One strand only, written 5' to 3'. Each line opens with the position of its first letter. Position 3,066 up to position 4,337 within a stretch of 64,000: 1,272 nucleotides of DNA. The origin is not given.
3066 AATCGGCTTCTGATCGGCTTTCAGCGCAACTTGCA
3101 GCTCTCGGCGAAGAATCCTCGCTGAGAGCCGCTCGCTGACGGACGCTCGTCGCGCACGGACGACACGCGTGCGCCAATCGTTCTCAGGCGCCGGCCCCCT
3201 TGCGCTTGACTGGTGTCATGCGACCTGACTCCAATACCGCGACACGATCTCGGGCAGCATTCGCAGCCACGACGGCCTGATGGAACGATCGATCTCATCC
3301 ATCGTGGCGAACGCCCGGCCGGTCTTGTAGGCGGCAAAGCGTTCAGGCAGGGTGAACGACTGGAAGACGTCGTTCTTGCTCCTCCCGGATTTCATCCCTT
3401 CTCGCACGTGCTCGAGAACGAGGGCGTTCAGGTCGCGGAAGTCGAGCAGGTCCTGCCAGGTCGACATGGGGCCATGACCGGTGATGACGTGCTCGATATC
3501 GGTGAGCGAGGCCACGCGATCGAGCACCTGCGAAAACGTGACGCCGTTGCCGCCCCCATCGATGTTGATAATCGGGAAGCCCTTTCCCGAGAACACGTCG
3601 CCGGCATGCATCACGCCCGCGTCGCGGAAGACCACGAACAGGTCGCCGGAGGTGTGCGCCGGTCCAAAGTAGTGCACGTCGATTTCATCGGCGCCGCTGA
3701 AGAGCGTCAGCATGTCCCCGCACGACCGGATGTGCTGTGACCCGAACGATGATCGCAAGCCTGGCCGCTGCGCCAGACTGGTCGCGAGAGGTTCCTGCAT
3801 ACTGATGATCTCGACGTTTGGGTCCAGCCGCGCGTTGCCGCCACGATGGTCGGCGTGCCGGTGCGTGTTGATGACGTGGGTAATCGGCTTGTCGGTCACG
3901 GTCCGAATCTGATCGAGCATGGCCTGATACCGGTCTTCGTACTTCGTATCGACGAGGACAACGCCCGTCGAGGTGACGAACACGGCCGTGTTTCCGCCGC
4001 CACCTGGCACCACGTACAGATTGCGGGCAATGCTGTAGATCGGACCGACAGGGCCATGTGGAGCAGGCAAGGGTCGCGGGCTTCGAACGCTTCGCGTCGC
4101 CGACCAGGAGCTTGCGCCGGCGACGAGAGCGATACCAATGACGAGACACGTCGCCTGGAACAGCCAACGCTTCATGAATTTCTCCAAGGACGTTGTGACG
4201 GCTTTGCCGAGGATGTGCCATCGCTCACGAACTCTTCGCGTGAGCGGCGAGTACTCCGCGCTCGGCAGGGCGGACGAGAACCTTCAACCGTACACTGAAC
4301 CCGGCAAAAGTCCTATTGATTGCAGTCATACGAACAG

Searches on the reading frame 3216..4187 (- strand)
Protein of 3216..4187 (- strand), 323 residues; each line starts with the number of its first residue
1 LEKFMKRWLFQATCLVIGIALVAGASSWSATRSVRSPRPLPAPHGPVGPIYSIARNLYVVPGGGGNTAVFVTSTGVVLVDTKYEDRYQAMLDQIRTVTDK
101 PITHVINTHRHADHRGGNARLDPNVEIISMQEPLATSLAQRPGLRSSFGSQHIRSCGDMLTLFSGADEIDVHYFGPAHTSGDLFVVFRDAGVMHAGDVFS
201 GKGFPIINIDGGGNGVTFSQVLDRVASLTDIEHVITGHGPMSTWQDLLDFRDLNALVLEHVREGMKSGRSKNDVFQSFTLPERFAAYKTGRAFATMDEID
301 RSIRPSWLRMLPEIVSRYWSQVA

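Call 81: search_protein_families(library=pfam, proteins=[window:3216-4187:-], max_evalue=0.001)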
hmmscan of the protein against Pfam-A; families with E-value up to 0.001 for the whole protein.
window:3216-4187:- (323 aa): 1 family
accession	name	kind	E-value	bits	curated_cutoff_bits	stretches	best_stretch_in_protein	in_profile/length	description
PF00753.33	Lactamase_B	-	1.5e-14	54.8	22.7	1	62-215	3-162/196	Metallo-beta-lactamase superfamily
